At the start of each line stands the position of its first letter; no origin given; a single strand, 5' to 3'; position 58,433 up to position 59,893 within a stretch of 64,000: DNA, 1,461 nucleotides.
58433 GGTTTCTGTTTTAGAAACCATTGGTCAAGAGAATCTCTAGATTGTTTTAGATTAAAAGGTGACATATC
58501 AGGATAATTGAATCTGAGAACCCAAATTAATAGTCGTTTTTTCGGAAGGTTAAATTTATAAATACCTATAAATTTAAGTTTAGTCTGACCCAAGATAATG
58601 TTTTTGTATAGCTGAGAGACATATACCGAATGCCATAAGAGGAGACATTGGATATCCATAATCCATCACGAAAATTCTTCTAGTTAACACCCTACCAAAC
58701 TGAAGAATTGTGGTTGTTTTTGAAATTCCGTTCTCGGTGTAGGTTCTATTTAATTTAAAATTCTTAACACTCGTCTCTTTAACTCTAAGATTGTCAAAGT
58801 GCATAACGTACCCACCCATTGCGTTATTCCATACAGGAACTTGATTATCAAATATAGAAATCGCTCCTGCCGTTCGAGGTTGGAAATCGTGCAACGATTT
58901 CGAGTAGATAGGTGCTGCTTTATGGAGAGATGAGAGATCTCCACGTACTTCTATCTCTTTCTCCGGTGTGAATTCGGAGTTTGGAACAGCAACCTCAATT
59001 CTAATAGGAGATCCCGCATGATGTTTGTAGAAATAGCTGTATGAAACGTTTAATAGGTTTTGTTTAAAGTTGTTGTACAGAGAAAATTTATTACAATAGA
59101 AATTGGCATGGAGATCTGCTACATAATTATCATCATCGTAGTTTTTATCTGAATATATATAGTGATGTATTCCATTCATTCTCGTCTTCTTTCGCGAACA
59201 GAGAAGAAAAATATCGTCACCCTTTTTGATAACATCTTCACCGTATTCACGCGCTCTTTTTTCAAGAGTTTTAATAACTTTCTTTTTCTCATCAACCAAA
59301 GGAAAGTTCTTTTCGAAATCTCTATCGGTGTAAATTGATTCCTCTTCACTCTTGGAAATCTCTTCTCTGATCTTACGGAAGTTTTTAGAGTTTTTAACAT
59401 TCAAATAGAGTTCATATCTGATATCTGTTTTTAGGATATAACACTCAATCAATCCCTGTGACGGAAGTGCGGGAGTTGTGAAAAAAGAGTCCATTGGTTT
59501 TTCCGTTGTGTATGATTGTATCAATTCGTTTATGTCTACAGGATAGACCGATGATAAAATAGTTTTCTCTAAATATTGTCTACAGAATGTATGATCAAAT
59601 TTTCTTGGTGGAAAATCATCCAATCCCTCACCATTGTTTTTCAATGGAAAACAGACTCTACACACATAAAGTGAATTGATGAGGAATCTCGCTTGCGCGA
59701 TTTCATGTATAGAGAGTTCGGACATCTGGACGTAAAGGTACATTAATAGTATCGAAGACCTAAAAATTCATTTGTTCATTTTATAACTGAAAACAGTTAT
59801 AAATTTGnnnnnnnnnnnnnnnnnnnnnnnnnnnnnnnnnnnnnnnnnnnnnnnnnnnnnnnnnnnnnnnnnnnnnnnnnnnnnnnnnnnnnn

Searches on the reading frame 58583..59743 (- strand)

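Call 39: search_protein_families(library=pfam, proteins=[window:58583-59743:-], max_evalue=0.001)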
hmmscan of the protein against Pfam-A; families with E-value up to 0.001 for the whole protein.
window:58583-59743:- (387 aa): 1 family
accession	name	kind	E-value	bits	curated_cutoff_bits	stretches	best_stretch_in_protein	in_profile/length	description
PF01167.24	Tub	-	7.4e-30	104.9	27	1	175-379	38-254/256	Tub family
